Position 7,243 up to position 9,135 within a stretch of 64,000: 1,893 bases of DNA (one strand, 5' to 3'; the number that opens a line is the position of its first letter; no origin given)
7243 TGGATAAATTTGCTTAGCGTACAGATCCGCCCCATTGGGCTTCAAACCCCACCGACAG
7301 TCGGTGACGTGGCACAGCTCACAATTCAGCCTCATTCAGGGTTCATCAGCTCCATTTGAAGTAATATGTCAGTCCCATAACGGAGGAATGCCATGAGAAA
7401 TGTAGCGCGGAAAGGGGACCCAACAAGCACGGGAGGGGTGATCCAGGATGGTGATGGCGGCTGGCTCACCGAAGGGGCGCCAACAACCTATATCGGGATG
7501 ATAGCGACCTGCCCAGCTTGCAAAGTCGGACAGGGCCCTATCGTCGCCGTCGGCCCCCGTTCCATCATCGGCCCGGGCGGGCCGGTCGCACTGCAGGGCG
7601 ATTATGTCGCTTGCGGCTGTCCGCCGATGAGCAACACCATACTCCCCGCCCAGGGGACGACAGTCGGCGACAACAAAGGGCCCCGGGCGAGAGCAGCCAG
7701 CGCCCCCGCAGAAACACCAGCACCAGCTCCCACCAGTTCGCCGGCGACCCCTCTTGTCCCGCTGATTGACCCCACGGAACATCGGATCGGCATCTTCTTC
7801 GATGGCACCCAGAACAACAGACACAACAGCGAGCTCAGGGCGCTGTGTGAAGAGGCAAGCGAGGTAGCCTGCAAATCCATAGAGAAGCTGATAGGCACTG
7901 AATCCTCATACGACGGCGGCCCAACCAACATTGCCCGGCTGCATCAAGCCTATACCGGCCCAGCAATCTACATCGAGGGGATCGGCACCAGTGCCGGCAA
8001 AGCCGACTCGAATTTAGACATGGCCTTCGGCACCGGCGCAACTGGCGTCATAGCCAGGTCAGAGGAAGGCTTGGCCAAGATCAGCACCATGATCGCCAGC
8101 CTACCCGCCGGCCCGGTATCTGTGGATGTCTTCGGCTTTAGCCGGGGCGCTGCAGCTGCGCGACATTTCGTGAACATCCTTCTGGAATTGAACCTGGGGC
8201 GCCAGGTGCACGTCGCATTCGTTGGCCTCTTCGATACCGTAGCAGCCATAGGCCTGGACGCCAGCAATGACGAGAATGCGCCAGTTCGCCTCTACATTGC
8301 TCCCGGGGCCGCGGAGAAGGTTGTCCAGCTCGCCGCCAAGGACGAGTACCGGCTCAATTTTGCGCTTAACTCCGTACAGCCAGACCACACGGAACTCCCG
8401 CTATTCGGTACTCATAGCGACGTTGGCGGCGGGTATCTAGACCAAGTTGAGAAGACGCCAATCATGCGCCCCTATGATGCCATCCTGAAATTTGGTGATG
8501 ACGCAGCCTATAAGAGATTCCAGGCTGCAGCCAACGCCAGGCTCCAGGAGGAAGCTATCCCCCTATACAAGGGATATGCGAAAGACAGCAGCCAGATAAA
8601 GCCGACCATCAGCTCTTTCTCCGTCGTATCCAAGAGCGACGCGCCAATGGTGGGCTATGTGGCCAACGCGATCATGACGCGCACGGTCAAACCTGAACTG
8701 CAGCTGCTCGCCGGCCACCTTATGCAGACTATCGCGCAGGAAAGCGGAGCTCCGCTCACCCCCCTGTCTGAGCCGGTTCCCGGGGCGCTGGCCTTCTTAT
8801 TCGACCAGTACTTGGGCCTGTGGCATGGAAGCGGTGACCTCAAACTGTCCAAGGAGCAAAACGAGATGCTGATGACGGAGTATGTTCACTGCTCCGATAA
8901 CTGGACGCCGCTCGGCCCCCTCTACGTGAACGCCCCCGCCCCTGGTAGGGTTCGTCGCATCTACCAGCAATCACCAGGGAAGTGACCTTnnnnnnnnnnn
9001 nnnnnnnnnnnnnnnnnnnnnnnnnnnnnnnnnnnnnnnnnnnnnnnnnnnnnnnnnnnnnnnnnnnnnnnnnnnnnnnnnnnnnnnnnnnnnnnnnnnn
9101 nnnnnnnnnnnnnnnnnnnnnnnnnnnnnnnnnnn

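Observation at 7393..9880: Orphan T6SS cargo module: PAAR-DUF2235 (Tle1-like lipase) effector followed by three tandem paralogous immunity-like genes, one with a TM anchor instead of a lipobox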

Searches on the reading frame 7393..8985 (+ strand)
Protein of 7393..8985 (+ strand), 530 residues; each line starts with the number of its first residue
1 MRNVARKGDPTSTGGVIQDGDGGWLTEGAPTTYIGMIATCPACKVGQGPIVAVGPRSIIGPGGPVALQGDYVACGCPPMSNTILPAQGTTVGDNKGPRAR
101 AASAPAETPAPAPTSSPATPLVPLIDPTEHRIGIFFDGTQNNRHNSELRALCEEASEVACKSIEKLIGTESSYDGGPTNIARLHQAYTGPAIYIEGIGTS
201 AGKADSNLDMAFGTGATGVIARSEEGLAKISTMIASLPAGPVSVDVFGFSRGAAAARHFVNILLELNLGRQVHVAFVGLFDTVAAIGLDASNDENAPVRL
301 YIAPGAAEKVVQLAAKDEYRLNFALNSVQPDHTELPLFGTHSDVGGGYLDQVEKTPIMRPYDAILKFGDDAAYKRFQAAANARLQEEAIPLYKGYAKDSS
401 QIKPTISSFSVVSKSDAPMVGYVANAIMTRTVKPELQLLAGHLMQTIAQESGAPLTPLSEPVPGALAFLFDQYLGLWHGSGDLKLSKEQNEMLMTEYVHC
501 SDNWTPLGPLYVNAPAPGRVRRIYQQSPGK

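Call 3: search_protein_families(library=pfam, proteins=[window:7393-8985:+], max_evalue=1)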
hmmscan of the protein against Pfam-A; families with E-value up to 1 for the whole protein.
window:7393-8985:+ (530 aa): 3 families
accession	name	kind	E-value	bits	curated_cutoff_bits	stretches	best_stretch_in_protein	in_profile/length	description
PF09994.14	T6SS_Tle1-like_cat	-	2.1e-14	54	27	2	270-353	171-272/287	T6SS, Phospholipase effector Tle1-like, catalytic domain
PF05488.18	PAAR_motif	-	1.4e-12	48.1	27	1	7-77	1-67/70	PAAR motif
PF24096.1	DUF7379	-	0.077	13.4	33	1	228-274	55-102/191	Domain of unknown function (DUF7379)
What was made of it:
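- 7411..7623 (+): PAAR domain (residues 7-77), the delivery module that would cap a VgrG trimer. Pfam PF05488, 48.1 bits (call 3).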

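Call 15: search_solved_structures(query=window:7393-8985:+, max_evalue=1, show_alignments=2)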
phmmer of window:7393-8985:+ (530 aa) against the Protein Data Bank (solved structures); distinct sequences matched with E-value up to 1: 4.
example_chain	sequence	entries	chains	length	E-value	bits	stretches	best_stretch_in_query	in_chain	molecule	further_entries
6sjl_D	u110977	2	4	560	1.7e-32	116.1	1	182-506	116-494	Putative type VI secretion protein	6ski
9j3f_A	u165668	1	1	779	2e-08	36.7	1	241-350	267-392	Tle1 phospholipase domain-containing protein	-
4o5p_A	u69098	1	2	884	0.019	16.9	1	245-290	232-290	Uncharacterized protein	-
6ysy_B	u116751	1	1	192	0.17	13.8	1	95-132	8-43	Myosin light chain 1/3, skeletal muscle isoform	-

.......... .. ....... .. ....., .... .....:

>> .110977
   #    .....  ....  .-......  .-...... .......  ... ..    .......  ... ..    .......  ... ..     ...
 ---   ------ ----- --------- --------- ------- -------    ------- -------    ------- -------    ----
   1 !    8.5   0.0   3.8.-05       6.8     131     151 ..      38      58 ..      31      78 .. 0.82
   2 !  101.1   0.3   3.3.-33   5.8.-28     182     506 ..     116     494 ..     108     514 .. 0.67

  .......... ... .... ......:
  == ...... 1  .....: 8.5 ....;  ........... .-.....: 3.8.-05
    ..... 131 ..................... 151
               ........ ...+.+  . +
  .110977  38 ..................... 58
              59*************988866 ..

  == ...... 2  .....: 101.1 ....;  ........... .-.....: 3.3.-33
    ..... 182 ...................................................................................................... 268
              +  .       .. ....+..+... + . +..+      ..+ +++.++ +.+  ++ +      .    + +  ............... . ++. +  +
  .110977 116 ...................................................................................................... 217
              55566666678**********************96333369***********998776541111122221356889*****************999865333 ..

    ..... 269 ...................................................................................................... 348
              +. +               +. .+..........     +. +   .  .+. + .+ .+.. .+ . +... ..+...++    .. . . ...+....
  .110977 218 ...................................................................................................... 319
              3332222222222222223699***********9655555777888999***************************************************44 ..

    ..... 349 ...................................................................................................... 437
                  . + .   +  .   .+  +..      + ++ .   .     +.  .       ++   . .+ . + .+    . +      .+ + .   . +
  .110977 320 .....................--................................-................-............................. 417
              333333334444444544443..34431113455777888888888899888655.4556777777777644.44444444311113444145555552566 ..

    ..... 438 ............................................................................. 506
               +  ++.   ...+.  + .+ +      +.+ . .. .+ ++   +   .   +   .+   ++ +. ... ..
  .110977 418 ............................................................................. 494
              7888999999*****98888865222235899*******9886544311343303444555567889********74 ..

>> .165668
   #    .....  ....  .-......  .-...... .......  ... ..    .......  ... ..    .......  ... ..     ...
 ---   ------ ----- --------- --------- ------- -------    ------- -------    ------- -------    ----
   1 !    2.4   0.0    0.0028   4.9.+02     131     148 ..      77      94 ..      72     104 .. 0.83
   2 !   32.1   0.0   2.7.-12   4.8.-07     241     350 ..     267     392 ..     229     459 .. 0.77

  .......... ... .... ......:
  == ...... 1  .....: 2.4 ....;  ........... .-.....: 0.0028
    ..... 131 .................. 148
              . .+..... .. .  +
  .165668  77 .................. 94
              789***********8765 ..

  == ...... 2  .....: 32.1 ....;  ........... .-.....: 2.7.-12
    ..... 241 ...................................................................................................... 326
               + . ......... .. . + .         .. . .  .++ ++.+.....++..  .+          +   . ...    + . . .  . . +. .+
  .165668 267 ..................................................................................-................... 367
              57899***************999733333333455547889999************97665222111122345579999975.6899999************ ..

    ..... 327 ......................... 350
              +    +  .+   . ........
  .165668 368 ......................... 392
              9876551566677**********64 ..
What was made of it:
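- Best solved relative is EAEC Tle1, 6sjl_D, E 1.7e-32, with the GFSRG serine, the LFDTVA aspartate and the HSD[IV]GGGY histidine aligned (call 15).
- Tried and rejected: The solved-structure sequence match (call 15) covers the same question.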

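Call 16: find_homologous_proteins(query=window:7393-8985:+, max_evalue=0.001)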
Query window:7393-8985:+ (530 aa): 1513 proteins with E <= 0.001 among 8000 candidates; the best 120 are listed.
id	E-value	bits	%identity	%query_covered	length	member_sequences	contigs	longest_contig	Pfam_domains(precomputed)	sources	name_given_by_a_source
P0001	0.0e+0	1171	97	100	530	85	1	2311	PF05488.19,PF09994.15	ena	-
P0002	0.0e+0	1049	87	100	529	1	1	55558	PF05488.19,PF09994.15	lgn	-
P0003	0.0e+0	1041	86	100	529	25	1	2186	PF05488.19,PF09994.15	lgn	-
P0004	0.0e+0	1027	84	100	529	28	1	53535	PF05488.19,PF09994.15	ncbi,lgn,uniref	ncbi:PAAR domain-containing protein [Aeromonas hydrophila]|uniref:PAAR domain-containing protein n=1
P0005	5.6e-295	997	85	100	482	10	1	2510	PF09994.15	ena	-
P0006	8.9e-293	990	81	100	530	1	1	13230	PF05488.19,PF09994.15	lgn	-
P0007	1.3e-286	970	82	100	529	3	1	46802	PF05488.19,PF09994.15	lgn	-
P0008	1.6e-262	890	75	100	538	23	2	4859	PF05488.19,PF09994.15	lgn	-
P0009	7.8e-223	759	64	100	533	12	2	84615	PF05488.19,PF09994.15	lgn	-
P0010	2.4e-216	738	64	100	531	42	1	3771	PF05488.19,PF09994.15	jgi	-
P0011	2.3e-215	734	63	98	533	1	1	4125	PF05488.19,PF09994.15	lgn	-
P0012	2.8e-204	698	60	100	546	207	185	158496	PF05488.19,PF09994.15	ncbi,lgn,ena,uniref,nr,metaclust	ncbi:TPA: PAAR domain-containing protein [Salmonella enterica]|uniref:PAAR domain-containing protein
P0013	4.6e-164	565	80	61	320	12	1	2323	PF09994.15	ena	-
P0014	1.8e-161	557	70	68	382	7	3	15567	PF05488.19,PF09994.15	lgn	-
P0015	9.6e-62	228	33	99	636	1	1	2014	PF05488.19,PF09994.15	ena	-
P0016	2.5e-60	223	33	99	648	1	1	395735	PF05488.19,PF09994.15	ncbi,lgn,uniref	ncbi:PAAR domain-containing protein [Halopseudomonas sp. Lyrl_26]|uniref:PAAR domain-containing prot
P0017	4.9e-60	222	32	99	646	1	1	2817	PF05488.19,PF09994.15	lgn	-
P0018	5.4e-60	222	32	99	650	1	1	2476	PF05488.19,PF09994.15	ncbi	-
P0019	1.0e-59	221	32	99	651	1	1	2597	PF05488.19,PF09994.15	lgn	-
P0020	1.3e-59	221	32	99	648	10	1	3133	PF05488.19,PF09994.15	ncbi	-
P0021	1.3e-58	217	34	81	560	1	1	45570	PF09994.15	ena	-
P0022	4.6e-58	215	31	99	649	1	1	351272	PF05488.19,PF09994.15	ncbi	-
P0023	7.7e-58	215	31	99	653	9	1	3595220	PF05488.19,PF09994.15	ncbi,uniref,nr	ncbi:DUF2235 domain-containing protein [Halopseudomonas sp. SMJS2]|uniref:phospholipase effector Tle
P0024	1.7e-57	213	32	99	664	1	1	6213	PF05488.19,PF09994.15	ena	-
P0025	4.0e-57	212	31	99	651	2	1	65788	PF05488.19,PF09994.15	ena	-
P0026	1.8e-56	210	31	99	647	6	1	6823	PF05488.19,PF09994.15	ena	-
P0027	2.7e-56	210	31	99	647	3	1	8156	PF05488.19,PF09994.15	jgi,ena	-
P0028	7.1e-56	208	78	22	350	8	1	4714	PF05488.19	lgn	-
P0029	2.2e-49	187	34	75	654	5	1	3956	PF09994.15,PF22178.4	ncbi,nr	ncbi:MAG: DUF2235 domain-containing protein, partial [Pseudomonas sp.]|nr:DUF2235 domain-containing 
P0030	4.2e-49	186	33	95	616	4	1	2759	PF05488.19,PF09994.15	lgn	-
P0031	7.6e-49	185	32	94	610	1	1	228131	PF05488.19,PF09994.15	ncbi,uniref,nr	ncbi:PAAR domain-containing protein [Luteimonas sp. FCS-9]|uniref:PAAR domain-containing protein n=1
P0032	1.4e-48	184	30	98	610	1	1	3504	PF05488.19,PF09994.15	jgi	jgi:uncharacterized Zn-binding protein involved in type VI secretion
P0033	1.7e-48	184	33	97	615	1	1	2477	PF05488.19,PF09994.15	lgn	-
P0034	4.7e-48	182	32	96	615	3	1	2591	PF05488.19,PF09994.15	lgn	-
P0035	8.8e-47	178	31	97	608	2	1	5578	PF05488.19,PF09994.15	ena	-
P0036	9.1e-47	178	31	98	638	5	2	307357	PF05488.19,PF09994.15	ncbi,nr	ncbi:PAAR domain-containing protein [Dyella flava]|nr:PAAR domain-containing protein [Dyella flava] 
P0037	1.2e-46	178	34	74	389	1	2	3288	PF09994.15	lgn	-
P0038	1.9e-46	177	36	68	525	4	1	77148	PF05488.19,PF09994.15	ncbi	ncbi:PAAR domain-containing protein, partial [Dyella flava]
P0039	4.4e-46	176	31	75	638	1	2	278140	PF05488.19,PF09994.15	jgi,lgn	-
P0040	8.4e-46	175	31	95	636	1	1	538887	PF05488.19,PF09994.15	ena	-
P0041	1.0e-45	175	31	98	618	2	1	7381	PF05488.19,PF09994.15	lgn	-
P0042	1.2e-45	174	32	75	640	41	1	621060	PF05488.19,PF09994.15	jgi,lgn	-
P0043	1.7e-45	174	34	75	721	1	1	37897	PF10106.15,PF09994.15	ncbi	ncbi:DUF2345 domain-containing protein, partial [Pseudomonas sp. SIMBA_077]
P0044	1.9e-45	174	32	75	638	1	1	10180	PF05488.19,PF09994.15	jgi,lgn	-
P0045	2.1e-45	174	35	75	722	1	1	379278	PF09994.15,PF22178.4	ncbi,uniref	ncbi:T6SS phospholipase effector Tle1-like catalytic domain-containing protein, partial [Pseudomonas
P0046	3.0e-45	173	34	77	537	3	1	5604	PF09994.15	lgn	-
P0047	3.2e-45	173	32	95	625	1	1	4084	PF05488.19,PF09994.15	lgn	-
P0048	3.4e-45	173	31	97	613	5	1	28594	PF05488.19,PF09994.15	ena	-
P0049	3.9e-45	173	31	75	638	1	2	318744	PF05488.19,PF09994.15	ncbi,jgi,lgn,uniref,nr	ncbi:phospholipase effector Tle1 domain-containing protein [Stutzerimonas kunmingensis]|uniref:phosp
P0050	4.2e-45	173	34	75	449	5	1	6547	PF09994.15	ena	-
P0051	4.4e-45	173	32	75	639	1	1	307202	PF05488.19,PF09994.15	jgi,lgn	-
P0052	4.9e-45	172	32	98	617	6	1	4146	PF05488.19,PF09994.15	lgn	-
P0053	5.5e-45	172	33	75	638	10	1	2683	PF05488.19,PF09994.15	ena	-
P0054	5.8e-45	172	32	75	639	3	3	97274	PF05488.19,PF09994.15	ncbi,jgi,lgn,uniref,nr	ncbi:PAAR domain-containing protein [Stutzerimonas kunmingensis]|uniref:PAAR domain-containing prote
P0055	5.8e-45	172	31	75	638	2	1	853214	PF05488.19,PF09994.15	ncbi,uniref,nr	ncbi:DUF2235 domain-containing protein [Stutzerimonas xanthomarina]|uniref:DUF2235 domain-containing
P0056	6.3e-45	172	31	75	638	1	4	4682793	PF05488.19,PF09994.15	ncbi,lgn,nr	ncbi:DUF2235 domain-containing protein [Stutzerimonas stutzeri]|nr:DUF2235 domain-containing protein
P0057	6.6e-45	172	32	75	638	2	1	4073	PF05488.19,PF09994.15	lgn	-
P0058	8.0e-45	172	32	75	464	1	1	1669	PF09994.15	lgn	-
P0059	8.3e-45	172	34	71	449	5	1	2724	PF09994.15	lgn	-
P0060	1.2e-44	171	31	75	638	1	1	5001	PF05488.19,PF09994.15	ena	-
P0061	1.4e-44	171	30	98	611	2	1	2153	PF05488.19,PF09994.15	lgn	-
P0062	1.9e-44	170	31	75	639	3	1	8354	PF05488.19,PF09994.15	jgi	-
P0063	2.3e-44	170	31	75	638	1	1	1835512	PF05488.19,PF09994.15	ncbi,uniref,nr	ncbi:PAAR domain-containing protein [Stutzerimonas frequens]|uniref:PAAR domain-containing protein n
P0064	2.6e-44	170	35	71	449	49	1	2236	PF09994.15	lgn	-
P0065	2.8e-44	170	31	75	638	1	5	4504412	PF05488.19,PF09994.15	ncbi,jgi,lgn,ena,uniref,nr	ncbi:phospholipase effector Tle1 domain-containing protein [Stutzerimonas kunmingensis]|uniref:PAAR 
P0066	3.1e-44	170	29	98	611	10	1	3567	PF05488.19,PF09994.15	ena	-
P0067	3.2e-44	170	32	75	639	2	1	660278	PF05488.19,PF09994.15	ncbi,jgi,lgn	-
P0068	5.6e-44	169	32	75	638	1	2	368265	PF05488.19,PF09994.15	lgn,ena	-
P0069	6.6e-44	169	32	93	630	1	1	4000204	PF05488.19,PF09994.15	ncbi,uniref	ncbi:type IV secretion protein Rhs [Stutzerimonas urumqiensis]|uniref:PAAR domain-containing protein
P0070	6.8e-44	169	31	99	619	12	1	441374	PF05488.19,PF09994.15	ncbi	ncbi:PAAR domain-containing protein [Metapseudomonas furukawaii]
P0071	7.2e-44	169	31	92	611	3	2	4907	PF05488.19,PF09994.15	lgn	-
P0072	8.8e-44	168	31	93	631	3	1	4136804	PF05488.19,PF09994.15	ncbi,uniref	ncbi:DUF2235 domain-containing protein [Stutzerimonas urumqiensis]|uniref:PAAR domain-containing pro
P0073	1.2e-43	168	33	75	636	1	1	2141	PF10106.15,PF09994.15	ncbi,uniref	ncbi:DUF2345 domain-containing protein, partial [Pseudomonas lundensis]|uniref:DUF2345 domain-contai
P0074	1.4e-43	168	31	95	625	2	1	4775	PF05488.19,PF09994.15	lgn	-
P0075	1.6e-43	167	31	75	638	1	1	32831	PF05488.19,PF09994.15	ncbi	-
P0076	2.1e-43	167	30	98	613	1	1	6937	PF05488.19,PF09994.15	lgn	-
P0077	2.3e-43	167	34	75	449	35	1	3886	PF09994.15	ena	-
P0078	2.6e-43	167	35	75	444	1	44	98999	PF09994.15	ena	-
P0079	2.8e-43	167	31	92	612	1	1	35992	PF05488.19,PF09994.15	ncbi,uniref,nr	ncbi:PAAR domain-containing protein [[Pseudomonas] boreopolis]|uniref:T6SS Phospholipase effector Tl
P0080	2.9e-43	167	32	75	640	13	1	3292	PF05488.19,PF09994.15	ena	-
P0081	3.1e-43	166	33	86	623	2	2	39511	PF05488.19,PF09994.15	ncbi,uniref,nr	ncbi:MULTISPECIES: PAAR domain-containing protein [unclassified Pseudomonas]|uniref:PAAR domain-cont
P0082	4.3e-43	166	30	99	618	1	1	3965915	PF05488.19,PF09994.15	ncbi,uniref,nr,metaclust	ncbi:PAAR domain-containing protein [Luteimonas abyssi]|uniref:PAAR domain-containing protein n=1 Ta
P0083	4.3e-43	166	33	75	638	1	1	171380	PF05488.19,PF09994.15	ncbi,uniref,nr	ncbi:putative Zn-binding protein involved in type VI secretion [Pseudomonas sp. SJZ079]|uniref:phosp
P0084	5.5e-43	166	33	75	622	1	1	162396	PF05488.19,PF09994.15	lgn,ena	-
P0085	6.1e-43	165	33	75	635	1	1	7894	PF05488.19,PF09994.15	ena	-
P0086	6.2e-43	165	33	75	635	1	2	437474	PF05488.19,PF09994.15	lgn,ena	-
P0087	7.5e-43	165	29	95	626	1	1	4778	PF05488.19,PF09994.15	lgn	-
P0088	7.9e-43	165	28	95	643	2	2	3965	PF05488.19,PF09994.15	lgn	-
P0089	1.0e-42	165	31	98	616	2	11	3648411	PF05488.19,PF09994.15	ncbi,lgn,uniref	ncbi:PAAR domain-containing protein [Pseudoxanthomonas mexicana]|uniref:PAAR domain-containing prote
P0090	1.5e-42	164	31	98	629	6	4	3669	PF05488.19,PF09994.15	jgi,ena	-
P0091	1.6e-42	164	29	97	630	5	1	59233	PF05488.19,PF09994.15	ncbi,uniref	ncbi:MAG: phospholipase effector Tle1 domain-containing protein [Marinobacter sp.]|uniref:phospholip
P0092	1.8e-42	164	33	75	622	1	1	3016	PF05488.19,PF09994.15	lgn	-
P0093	1.9e-42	164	29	96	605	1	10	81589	PF05488.19,PF09994.15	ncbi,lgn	ncbi:MAG: phospholipase effector Tle1 domain-containing protein [Oleiphilaceae bacterium]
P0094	2.0e-42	164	33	80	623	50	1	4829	PF05488.19,PF09994.15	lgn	-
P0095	2.5e-42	163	33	75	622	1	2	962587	PF05488.19,PF09994.15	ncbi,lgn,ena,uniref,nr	ncbi:PAAR domain-containing protein [Pseudomonas oryzihabitans]|uniref:PAAR domain-containing protei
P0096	3.5e-42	163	32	97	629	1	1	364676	PF05488.19,PF09994.15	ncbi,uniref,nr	ncbi:PAAR domain-containing protein [Lysobacter arvi]|uniref:PAAR domain-containing protein n=1 Tax=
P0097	3.8e-42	163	29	75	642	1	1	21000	PF05488.19,PF09994.15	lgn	-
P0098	4.1e-42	163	31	95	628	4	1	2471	PF05488.19,PF09994.15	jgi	-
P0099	4.2e-42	163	33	75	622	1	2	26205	PF05488.19,PF09994.15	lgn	-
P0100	4.4e-42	163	31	75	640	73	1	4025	PF05488.19,PF09994.15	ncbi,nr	ncbi:MAG: DUF2235 domain-containing protein [Gammaproteobacteria bacterium]|nr:DUF2235 domain-contai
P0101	5.9e-42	162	29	75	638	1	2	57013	PF05488.19,PF09994.15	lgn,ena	-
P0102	7.4e-42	162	30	95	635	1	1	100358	PF05488.19,PF09994.15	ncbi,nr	ncbi:type IV secretion protein Rhs [Pseudomonas sp. TTU2014-096BSC]|nr:type IV secretion protein Rhs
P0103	8.0e-42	162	29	75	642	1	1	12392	PF05488.19,PF09994.15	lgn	-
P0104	8.5e-42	162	29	75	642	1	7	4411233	PF05488.19,PF09994.15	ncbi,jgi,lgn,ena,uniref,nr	ncbi:PAAR domain-containing protein [Stutzerimonas balearica]|uniref:PAAR domain-containing protein 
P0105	9.8e-42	162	32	75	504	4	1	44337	PF09994.15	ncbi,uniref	ncbi:T6SS phospholipase effector Tle1-like catalytic domain-containing protein [Pseudomonas sp. PS02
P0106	2.0e-41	160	32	77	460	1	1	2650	PF09994.15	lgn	-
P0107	2.2e-41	160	33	74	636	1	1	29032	PF05488.19,PF09994.15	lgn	-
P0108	2.3e-41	160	29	75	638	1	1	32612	PF05488.19,PF09994.15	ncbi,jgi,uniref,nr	ncbi:PAAR domain-containing protein [Stutzerimonas balearica]|uniref:PAAR domain-containing protein 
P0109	2.5e-41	160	33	75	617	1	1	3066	PF05488.19,PF09994.15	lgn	-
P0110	2.6e-41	160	32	75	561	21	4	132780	PF09994.15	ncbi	-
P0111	2.9e-41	160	30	99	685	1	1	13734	PF05488.19,PF09994.15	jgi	jgi:uncharacterized Zn-binding protein involved in type VI secretion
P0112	3.1e-41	160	29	99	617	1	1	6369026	PF05488.19,PF09994.15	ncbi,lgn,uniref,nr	ncbi:phospholipase effector Tle1 domain-containing protein [Pseudomonas tohonis]|uniref:phospholipas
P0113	4.8e-41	159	31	86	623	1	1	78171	PF05488.19,PF09994.15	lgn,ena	-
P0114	5.8e-41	159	33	71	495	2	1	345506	PF09994.15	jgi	-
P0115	6.3e-41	159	35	75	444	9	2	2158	PF09994.15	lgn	-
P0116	6.7e-41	159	32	79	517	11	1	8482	PF09994.15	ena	-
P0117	7.0e-41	159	29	99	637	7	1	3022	PF05488.19,PF09994.15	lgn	-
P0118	7.4e-41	159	31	95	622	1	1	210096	PF05488.19,PF09994.15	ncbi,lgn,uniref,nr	ncbi:phospholipase effector Tle1 domain-containing protein [Pseudomonas oryzihabitans]|uniref:phosph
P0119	7.5e-41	159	32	75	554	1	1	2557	PF09994.15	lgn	-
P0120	8.2e-41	158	34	75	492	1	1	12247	PF09994.15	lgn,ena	-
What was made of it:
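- Closest known: Chromosomal PAAR-Tle1 + DUF2931 modules. Same: Same overall architecture: PAAR + PF09994, 605-685 aa, 29-34% identity over up to 99% of the query (call 16).
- Other homologues are fused to VgrG C-terminal domains (P0043, P0073, call 16).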

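Call 23: find_encoding_contigs(protein=P0012, flank=6000, max_places=4)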
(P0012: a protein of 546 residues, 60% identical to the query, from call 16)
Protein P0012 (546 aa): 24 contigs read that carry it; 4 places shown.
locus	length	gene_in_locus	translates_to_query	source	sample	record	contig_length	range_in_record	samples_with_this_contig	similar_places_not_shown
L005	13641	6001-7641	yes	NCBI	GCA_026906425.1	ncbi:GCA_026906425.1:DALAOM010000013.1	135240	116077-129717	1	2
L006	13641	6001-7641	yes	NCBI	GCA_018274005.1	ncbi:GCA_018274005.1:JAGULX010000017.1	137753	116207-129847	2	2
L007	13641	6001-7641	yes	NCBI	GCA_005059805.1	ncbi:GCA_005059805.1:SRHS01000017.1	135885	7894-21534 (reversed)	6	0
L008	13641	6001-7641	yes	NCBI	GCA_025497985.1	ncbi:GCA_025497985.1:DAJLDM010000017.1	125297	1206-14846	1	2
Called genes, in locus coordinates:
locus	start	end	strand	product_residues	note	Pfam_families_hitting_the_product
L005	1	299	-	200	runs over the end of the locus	-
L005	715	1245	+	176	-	-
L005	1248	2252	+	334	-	PF00589:Phage_integrase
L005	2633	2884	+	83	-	PF13744:HTH_37 (weak), PF01381:HTH_3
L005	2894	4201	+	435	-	PF13657:Couple_hipA, PF07804:HipA_C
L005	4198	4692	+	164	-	-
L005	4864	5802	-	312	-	-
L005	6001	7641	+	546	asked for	PF05488:PAAR_motif, PF09994:T6SS_Tle1-like_cat (weak)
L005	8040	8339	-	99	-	-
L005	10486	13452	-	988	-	PF13700:DUF4158, PF01526:DDE_Tnp_Tn3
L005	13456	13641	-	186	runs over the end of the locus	PF00239:Resolvase, PF02796:HTH_7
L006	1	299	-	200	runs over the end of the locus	-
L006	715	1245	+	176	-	-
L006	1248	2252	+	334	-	PF00589:Phage_integrase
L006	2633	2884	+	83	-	PF13744:HTH_37 (weak), PF01381:HTH_3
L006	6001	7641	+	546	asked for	PF05488:PAAR_motif, PF09994:T6SS_Tle1-like_cat (weak)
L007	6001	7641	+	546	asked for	PF05488:PAAR_motif, PF09994:T6SS_Tle1-like_cat (weak)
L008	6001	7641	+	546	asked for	PF05488:PAAR_motif, PF09994:T6SS_Tle1-like_cat (weak)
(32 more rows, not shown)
